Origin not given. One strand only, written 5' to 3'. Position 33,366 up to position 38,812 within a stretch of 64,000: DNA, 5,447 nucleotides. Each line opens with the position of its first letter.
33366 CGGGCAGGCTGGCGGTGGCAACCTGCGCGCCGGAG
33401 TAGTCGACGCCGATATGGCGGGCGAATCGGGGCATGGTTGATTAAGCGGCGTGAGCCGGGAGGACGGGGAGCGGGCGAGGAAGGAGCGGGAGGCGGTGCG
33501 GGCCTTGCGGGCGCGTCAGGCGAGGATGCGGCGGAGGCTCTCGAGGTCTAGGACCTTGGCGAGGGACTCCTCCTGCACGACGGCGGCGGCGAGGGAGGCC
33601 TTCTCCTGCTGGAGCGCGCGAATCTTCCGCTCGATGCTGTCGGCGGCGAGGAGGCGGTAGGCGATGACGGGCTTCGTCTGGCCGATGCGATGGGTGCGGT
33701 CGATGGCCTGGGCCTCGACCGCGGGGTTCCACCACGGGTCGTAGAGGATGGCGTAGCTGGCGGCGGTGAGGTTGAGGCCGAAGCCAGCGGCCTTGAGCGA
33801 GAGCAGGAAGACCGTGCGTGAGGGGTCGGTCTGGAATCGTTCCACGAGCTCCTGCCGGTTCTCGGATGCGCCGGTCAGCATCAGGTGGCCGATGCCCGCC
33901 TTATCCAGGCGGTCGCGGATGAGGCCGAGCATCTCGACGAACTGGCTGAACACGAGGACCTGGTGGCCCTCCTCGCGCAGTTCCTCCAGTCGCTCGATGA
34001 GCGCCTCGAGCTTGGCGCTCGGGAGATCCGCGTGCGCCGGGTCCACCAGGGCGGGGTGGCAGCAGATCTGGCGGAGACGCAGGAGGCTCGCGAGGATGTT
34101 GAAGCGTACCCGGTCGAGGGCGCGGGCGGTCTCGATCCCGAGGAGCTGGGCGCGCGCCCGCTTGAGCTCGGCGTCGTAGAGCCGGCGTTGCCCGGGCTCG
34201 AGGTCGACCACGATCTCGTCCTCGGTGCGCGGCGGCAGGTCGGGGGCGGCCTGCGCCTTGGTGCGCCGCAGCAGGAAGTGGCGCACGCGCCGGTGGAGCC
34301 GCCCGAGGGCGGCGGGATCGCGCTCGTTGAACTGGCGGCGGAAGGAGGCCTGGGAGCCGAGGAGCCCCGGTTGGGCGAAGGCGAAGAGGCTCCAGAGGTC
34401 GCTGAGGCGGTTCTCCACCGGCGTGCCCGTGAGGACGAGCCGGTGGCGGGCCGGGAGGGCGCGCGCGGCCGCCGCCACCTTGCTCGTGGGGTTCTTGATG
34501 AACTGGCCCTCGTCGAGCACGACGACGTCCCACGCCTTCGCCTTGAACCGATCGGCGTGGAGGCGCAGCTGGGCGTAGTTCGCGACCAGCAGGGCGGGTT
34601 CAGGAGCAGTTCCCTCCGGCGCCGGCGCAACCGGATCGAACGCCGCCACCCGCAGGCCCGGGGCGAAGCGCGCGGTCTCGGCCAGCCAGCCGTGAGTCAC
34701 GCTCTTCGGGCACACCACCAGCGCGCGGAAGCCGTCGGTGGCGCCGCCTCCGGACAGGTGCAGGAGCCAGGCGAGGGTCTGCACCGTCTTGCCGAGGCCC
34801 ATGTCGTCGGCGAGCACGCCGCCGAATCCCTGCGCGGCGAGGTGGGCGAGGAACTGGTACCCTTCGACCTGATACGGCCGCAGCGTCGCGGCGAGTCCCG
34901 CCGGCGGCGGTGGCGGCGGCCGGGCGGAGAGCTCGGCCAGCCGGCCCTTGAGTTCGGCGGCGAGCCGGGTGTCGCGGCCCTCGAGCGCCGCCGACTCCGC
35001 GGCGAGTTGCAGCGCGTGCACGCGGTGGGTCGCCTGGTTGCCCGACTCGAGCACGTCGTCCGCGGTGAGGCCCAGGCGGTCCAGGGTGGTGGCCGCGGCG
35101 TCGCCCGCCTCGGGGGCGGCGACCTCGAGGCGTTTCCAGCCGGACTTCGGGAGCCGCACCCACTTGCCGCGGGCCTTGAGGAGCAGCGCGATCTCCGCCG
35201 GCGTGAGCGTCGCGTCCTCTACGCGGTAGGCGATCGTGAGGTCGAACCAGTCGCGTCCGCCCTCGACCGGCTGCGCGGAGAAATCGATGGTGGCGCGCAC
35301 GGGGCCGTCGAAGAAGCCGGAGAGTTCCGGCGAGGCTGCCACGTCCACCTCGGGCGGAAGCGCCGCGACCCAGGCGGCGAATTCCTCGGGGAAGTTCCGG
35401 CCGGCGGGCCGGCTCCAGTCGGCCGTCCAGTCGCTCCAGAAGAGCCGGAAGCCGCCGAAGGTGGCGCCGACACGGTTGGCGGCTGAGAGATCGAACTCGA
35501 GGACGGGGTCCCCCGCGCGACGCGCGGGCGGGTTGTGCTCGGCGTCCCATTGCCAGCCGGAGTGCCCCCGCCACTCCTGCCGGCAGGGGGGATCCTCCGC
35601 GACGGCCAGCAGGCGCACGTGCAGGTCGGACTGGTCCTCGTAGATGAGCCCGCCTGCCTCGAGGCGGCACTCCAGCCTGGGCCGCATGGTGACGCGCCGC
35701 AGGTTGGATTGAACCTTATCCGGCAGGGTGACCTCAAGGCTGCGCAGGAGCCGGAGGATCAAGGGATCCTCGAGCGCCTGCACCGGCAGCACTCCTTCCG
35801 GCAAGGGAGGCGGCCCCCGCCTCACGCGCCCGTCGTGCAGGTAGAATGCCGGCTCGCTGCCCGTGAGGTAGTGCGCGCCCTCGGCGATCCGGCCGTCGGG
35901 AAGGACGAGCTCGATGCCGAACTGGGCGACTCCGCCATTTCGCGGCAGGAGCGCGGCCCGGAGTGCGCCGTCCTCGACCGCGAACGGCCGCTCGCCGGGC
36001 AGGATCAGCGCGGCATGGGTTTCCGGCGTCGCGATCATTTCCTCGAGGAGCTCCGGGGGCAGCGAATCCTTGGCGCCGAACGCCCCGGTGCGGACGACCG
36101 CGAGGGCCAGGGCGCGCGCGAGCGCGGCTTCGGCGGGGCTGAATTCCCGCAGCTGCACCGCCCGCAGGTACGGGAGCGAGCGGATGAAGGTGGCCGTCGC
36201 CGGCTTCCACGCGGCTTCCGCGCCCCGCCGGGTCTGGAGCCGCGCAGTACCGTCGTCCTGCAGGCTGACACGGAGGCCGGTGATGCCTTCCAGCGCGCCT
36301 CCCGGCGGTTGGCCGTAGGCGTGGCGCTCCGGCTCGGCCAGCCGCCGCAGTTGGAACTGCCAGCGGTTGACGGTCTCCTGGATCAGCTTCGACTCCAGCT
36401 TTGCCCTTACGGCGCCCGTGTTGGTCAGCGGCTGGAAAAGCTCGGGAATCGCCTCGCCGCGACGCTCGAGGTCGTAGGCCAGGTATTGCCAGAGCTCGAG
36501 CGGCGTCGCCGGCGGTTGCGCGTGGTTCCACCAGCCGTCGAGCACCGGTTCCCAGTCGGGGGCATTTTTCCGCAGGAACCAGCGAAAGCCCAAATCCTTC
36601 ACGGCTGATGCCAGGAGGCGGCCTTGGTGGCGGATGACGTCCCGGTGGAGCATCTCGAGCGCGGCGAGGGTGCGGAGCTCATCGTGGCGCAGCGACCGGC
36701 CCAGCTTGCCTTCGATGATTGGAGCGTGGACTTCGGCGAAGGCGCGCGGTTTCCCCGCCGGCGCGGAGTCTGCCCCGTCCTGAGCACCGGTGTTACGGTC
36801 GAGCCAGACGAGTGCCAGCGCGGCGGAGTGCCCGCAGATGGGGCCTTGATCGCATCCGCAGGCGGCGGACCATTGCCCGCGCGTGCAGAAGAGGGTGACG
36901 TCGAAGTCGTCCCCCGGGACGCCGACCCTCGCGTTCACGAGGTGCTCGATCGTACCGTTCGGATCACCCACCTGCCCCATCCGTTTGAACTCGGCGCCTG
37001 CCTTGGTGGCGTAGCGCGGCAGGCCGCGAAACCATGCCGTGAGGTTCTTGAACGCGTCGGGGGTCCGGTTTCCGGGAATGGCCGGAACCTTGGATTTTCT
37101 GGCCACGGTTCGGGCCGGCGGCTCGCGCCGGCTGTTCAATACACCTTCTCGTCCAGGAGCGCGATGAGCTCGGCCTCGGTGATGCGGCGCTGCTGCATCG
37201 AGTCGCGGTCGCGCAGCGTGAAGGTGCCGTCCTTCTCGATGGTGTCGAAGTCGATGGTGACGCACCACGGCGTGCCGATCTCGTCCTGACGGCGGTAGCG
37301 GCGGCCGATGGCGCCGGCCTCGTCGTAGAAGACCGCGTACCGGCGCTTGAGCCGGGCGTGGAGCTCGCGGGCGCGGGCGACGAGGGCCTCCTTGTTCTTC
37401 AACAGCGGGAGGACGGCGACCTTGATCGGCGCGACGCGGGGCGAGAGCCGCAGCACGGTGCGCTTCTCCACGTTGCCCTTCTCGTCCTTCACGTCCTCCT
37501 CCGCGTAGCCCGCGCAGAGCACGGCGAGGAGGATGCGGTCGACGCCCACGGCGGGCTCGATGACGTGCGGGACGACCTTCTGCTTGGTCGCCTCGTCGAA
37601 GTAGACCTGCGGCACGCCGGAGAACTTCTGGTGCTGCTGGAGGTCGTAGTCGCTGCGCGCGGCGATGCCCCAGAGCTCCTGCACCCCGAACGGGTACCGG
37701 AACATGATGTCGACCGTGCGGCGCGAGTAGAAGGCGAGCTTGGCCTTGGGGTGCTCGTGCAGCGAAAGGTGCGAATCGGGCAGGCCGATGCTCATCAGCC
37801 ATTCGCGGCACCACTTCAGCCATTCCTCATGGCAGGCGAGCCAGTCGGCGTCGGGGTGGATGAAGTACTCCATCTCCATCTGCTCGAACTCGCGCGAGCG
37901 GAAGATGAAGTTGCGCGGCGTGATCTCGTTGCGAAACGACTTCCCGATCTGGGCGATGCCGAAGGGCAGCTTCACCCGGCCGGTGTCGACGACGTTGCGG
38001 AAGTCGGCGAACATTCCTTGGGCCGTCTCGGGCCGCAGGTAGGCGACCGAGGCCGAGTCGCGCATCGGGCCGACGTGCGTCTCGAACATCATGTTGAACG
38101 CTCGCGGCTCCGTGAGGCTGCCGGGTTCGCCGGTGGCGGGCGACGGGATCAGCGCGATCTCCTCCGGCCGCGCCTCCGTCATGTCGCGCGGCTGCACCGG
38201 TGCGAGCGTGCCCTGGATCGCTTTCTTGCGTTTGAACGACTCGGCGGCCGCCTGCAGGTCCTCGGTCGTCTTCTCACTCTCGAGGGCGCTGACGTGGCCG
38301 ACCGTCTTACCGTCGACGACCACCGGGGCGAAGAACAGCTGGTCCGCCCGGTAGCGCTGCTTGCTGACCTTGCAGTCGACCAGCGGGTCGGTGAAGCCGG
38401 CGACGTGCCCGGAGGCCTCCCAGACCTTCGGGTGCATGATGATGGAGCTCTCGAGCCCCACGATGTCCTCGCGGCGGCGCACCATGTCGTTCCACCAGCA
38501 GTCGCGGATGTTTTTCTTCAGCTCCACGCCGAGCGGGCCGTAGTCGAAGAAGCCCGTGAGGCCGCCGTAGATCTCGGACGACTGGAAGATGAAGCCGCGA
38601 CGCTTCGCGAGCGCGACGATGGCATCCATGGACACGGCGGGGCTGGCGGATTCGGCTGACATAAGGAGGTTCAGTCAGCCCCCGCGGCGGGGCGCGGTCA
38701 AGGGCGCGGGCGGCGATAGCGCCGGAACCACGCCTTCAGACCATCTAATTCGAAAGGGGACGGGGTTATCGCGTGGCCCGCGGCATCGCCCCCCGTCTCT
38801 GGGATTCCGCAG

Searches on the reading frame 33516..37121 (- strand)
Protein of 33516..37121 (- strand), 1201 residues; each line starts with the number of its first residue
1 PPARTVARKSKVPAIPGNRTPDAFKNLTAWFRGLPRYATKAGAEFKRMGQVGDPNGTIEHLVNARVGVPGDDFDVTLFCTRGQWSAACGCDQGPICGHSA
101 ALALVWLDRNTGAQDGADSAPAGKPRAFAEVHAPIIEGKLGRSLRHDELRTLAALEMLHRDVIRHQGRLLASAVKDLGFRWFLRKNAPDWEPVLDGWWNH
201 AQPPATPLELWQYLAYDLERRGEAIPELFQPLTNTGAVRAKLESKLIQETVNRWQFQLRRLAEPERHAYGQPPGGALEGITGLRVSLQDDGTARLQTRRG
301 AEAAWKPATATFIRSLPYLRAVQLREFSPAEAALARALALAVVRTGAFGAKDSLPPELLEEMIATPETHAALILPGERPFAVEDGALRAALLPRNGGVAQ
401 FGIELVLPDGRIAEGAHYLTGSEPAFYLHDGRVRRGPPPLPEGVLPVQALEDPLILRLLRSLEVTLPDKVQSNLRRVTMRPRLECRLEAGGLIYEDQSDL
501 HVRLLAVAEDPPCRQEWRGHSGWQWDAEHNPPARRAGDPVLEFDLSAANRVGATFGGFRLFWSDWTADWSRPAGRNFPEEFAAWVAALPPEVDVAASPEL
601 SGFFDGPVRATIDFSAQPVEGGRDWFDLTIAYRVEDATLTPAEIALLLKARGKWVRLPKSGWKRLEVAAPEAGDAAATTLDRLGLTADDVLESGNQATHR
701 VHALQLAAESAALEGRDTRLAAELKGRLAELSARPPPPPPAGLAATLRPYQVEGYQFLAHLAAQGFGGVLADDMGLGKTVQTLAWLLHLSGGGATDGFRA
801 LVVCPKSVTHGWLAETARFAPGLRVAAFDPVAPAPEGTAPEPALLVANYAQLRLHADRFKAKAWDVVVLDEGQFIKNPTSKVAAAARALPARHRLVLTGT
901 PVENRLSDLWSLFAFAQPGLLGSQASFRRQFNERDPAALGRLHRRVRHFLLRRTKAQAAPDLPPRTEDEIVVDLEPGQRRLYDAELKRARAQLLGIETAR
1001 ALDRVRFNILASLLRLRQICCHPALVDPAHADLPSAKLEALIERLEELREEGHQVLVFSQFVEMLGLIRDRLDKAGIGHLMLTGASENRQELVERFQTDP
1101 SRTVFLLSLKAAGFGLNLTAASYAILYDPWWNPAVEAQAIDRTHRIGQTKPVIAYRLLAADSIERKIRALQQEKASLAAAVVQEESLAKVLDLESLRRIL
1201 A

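Call 90: search_protein_families(library=pfam, proteins=[window:33516-37121:-], max_evalue=0.0001)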
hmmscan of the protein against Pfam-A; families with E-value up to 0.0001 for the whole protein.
window:33516-37121:- (1201 aa): 2 families
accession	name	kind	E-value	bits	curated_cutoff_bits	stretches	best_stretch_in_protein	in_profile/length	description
PF00176.29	SNF2-rel_dom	-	3.1e-59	200.9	24.9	1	750-1024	1-289/290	SNF2-related domain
PF00271.37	Helicase_C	-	2.1e-20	73.5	23.5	1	1037-1147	2-110/110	Helicase conserved C-terminal domain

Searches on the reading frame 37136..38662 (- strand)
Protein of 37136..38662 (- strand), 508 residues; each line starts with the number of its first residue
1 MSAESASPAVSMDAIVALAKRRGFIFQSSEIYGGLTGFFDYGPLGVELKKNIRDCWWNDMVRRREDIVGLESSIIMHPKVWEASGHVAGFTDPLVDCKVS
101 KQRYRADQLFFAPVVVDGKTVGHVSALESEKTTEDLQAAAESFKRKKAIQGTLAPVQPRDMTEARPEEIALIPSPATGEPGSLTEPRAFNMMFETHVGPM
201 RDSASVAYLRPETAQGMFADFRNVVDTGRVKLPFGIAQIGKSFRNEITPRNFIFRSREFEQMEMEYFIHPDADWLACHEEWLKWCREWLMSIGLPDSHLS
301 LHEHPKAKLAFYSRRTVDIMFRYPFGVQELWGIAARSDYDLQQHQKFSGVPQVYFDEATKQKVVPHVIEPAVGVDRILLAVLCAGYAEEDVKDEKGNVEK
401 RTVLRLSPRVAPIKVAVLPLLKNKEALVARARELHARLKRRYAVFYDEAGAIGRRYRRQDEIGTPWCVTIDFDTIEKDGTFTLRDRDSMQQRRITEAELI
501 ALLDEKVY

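Call 90: search_protein_families(library=pfam, proteins=[window:37136-38662:-], max_evalue=0.0001)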
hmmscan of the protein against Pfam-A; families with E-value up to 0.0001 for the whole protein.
window:37136-38662:- (508 aa): 2 families
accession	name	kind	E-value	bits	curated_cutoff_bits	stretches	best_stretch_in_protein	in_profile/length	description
PF03129.25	HGTP_anticodon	-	5.5e-20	71.8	21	1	414-505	1-93/94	Anticodon binding domain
PF00587.30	tRNA-synt_2b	-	1.1e-14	55.3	29.3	1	207-382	11-176/179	tRNA synthetase class II core domain (G, H, P, S and T)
